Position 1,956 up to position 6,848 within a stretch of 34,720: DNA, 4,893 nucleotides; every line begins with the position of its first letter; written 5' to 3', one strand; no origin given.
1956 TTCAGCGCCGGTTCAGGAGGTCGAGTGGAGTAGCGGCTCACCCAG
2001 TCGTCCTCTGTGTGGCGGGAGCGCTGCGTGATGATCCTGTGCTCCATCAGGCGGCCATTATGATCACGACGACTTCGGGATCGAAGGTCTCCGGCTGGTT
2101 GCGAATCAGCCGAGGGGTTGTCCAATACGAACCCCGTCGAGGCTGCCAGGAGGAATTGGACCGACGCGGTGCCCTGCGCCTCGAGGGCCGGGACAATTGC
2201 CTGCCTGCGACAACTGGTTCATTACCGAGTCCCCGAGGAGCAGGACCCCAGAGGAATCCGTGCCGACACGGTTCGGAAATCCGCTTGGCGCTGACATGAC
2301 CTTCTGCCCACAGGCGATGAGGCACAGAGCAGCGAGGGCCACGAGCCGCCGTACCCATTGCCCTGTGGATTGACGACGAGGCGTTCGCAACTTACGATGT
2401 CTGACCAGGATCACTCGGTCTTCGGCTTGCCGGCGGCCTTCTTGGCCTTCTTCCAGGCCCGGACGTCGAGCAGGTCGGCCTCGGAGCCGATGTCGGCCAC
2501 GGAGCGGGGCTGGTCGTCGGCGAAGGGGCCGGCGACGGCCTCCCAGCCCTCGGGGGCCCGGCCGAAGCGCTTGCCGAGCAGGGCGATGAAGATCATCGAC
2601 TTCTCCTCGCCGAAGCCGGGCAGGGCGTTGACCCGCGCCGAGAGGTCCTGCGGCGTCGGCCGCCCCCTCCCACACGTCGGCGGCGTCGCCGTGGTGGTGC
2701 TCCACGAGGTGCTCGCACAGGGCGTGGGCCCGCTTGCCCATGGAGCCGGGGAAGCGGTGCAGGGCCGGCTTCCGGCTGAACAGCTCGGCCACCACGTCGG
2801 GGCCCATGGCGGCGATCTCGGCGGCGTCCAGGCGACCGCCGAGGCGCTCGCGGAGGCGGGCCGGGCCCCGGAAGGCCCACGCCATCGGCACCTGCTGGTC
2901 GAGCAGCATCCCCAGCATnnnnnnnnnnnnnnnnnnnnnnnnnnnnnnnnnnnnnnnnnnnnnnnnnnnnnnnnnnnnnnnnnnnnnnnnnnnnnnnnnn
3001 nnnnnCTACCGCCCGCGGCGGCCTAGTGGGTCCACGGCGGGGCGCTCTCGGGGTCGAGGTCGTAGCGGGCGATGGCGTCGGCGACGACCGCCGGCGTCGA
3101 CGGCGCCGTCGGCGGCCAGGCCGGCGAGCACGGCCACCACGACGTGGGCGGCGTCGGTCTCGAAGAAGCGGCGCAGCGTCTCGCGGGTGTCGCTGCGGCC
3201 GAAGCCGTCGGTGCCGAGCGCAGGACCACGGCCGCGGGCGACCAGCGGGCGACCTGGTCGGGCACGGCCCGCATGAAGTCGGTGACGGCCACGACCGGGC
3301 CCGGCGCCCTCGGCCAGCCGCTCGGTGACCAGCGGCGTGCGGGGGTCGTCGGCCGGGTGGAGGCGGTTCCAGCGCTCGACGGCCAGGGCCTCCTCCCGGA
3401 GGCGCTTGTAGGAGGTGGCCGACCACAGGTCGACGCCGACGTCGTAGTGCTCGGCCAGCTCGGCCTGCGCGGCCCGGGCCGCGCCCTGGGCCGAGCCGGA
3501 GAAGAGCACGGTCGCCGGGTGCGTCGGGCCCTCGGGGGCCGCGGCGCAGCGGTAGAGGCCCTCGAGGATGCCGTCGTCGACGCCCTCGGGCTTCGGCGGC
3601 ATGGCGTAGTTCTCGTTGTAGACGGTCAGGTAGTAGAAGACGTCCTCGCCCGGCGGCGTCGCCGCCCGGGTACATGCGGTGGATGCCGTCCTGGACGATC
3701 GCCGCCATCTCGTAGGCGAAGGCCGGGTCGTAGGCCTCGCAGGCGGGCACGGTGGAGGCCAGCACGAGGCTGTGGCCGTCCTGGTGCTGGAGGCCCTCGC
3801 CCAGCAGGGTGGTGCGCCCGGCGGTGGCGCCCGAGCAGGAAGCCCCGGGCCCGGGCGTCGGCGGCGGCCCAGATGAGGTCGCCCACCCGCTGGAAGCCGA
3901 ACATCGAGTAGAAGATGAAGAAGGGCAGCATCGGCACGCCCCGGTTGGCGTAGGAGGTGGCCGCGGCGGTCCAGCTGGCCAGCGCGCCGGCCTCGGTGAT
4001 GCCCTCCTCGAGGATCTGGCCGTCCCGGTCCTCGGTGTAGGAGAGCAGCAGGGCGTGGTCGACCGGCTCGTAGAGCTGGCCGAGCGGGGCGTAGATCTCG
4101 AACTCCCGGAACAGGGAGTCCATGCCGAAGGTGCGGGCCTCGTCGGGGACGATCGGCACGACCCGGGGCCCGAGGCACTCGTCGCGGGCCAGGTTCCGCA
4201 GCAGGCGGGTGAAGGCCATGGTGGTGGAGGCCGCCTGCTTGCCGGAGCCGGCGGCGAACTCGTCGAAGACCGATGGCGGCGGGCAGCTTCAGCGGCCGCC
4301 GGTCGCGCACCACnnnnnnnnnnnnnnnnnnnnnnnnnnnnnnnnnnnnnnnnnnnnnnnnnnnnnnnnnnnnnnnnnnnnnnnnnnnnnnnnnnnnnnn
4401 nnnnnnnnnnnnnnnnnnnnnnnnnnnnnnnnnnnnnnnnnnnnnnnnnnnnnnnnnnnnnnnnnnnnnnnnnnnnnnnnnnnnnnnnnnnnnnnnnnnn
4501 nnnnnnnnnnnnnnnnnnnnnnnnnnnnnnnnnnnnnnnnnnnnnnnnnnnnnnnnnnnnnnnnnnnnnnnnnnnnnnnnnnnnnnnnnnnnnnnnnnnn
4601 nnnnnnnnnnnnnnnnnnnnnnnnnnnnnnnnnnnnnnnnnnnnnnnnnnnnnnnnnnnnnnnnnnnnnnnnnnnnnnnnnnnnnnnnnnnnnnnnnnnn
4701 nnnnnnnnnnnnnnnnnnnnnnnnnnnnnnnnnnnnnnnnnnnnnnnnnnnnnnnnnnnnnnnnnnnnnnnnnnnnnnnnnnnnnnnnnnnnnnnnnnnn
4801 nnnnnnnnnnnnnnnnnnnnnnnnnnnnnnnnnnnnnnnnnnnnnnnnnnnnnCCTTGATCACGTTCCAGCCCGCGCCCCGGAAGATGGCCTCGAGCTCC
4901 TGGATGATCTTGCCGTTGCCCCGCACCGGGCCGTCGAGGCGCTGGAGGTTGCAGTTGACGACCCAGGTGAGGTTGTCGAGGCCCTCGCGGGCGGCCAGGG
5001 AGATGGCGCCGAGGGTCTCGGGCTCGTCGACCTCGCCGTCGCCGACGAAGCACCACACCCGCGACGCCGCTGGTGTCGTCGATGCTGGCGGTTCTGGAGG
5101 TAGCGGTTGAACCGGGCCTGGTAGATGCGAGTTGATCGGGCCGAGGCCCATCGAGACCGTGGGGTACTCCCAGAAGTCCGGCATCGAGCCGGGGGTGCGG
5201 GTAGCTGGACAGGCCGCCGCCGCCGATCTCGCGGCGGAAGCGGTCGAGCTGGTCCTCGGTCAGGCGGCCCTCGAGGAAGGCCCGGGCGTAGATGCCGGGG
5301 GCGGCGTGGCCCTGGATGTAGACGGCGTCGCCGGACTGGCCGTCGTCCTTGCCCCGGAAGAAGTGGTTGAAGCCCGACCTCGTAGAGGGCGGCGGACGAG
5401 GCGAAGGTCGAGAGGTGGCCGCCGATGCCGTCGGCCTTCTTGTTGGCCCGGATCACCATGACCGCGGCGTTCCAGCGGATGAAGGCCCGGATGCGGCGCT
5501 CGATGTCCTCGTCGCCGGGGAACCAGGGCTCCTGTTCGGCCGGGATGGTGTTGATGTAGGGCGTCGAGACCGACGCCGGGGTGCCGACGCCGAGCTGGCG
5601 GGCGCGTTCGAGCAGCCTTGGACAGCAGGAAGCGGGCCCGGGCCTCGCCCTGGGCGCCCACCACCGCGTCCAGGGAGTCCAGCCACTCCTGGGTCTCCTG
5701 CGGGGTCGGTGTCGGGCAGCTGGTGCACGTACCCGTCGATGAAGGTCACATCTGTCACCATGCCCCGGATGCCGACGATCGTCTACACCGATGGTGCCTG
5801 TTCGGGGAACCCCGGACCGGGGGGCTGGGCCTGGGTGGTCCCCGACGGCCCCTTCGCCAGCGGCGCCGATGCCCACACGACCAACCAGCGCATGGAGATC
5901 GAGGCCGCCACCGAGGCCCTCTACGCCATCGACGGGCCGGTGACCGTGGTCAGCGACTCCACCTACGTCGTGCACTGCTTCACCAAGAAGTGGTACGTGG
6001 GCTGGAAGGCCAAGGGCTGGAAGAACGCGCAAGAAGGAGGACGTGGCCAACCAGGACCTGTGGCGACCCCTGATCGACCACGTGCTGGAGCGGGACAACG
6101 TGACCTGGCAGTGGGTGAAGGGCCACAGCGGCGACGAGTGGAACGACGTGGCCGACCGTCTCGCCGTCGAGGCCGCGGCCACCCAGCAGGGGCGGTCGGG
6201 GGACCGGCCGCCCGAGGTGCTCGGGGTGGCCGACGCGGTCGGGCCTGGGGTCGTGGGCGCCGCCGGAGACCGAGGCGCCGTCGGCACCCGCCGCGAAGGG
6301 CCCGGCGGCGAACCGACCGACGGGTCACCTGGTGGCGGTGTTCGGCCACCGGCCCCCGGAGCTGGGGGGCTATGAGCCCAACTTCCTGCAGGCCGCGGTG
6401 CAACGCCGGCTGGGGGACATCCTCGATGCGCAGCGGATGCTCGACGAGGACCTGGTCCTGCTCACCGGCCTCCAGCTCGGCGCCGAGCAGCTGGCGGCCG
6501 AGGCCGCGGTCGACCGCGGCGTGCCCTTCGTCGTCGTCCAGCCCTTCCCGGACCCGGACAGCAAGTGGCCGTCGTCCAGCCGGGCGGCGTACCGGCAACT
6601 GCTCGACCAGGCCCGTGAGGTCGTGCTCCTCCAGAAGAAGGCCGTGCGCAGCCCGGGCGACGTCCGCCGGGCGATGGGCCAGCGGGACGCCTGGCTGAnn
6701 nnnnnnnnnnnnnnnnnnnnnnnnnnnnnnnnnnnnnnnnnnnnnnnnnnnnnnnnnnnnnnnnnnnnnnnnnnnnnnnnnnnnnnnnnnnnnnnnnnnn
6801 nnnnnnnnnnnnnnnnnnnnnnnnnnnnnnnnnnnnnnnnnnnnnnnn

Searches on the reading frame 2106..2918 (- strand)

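Call 77: search_protein_families(library=ncbifam, proteins=[window:2106-2918:-], max_evalue=0.001)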
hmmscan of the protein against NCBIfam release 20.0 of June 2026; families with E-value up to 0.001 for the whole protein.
window:2106-2918:- (270 aa): 1 family
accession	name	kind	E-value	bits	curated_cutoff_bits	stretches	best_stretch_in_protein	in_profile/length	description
TIGR03252.1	TIGR03252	hypoth_equivalog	1.9e-31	109.1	136.5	1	2-89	23-110/189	HhH-GPD-type base excision DNA repair protein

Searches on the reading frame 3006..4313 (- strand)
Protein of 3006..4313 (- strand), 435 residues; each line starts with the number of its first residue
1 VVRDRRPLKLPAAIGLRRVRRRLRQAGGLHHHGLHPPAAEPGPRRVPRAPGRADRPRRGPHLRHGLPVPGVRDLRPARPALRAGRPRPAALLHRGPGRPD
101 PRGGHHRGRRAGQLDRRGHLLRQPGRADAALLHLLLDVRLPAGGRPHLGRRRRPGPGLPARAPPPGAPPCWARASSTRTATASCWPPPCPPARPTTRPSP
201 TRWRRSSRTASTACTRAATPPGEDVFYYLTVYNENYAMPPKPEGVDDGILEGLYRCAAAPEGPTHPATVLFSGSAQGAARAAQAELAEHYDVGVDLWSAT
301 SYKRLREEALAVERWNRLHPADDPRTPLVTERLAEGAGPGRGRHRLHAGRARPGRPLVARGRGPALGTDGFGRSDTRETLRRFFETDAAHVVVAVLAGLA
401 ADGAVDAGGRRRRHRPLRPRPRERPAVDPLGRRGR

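Call 77: search_protein_families(library=ncbifam, proteins=[window:3006-4313:-], max_evalue=0.001)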
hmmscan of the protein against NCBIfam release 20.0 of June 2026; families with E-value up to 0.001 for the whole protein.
window:3006-4313:- (435 aa): 2 families
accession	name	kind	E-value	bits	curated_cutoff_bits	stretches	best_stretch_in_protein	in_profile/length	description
TIGR00759.1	aceE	equivalog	6e-46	156.8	859.9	1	222-407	678-863/885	pyruvate dehydrogenase (acetyl-transferring), homodimeric type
TIGR03186.1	AKGDH_not_PDH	exception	7.5e-31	107.2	1408.3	1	223-407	680-866/889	alpha-ketoglutarate dehydrogenase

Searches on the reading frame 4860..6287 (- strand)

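Call 35: search_protein_families(library=pfam, proteins=[window:4860-6287:-], max_evalue=0.001)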
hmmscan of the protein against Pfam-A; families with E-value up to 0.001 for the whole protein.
window:4860-6287:- (475 aa): 0 families

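Call 77: search_protein_families(library=ncbifam, proteins=[window:4860-6287:-], max_evalue=0.001)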
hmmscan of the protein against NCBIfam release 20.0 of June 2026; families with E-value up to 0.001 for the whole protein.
window:4860-6287:- (475 aa): 2 families
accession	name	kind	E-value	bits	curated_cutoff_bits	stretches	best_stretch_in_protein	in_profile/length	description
TIGR00759.1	aceE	equivalog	5e-35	120.7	859.9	1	224-310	36-122/885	pyruvate dehydrogenase (acetyl-transferring), homodimeric type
TIGR03186.1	AKGDH_not_PDH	exception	8.1e-27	93.9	1408.3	1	224-310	36-122/889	alpha-ketoglutarate dehydrogenase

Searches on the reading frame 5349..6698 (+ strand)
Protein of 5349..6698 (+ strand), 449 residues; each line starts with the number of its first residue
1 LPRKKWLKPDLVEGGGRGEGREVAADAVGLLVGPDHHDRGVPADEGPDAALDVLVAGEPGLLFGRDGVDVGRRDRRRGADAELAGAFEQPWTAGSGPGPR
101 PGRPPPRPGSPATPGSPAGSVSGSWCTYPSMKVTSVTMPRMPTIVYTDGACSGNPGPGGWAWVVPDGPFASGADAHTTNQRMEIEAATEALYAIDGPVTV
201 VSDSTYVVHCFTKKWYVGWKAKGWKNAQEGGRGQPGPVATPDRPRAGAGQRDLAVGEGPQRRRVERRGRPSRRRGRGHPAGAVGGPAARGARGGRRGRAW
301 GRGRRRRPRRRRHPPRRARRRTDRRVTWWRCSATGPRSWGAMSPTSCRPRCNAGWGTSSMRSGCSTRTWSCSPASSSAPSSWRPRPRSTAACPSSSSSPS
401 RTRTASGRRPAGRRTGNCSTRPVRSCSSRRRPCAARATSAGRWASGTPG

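Call 77: search_protein_families(library=ncbifam, proteins=[window:5349-6698:+], max_evalue=0.001)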
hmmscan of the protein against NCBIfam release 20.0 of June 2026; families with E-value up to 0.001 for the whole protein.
window:5349-6698:+ (449 aa): 4 families
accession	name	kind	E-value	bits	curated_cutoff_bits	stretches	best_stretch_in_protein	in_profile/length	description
NF001236.0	PRK00203.1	equivalog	1.5e-22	79.7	160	1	144-228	6-94/151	ribonuclease HI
NF005116.0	PRK06548.1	equivalog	1.7e-14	54.1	280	1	144-228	7-93/161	ribonuclease H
NF041306.1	RnaseHI_Halo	equivalog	1.4e-06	28.4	300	1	144-215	71-150/197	ribonuclease HI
NF006433.0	PRK08719.1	subfamily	3.1e-06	27.1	170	1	175-228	46-98/147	ribonuclease H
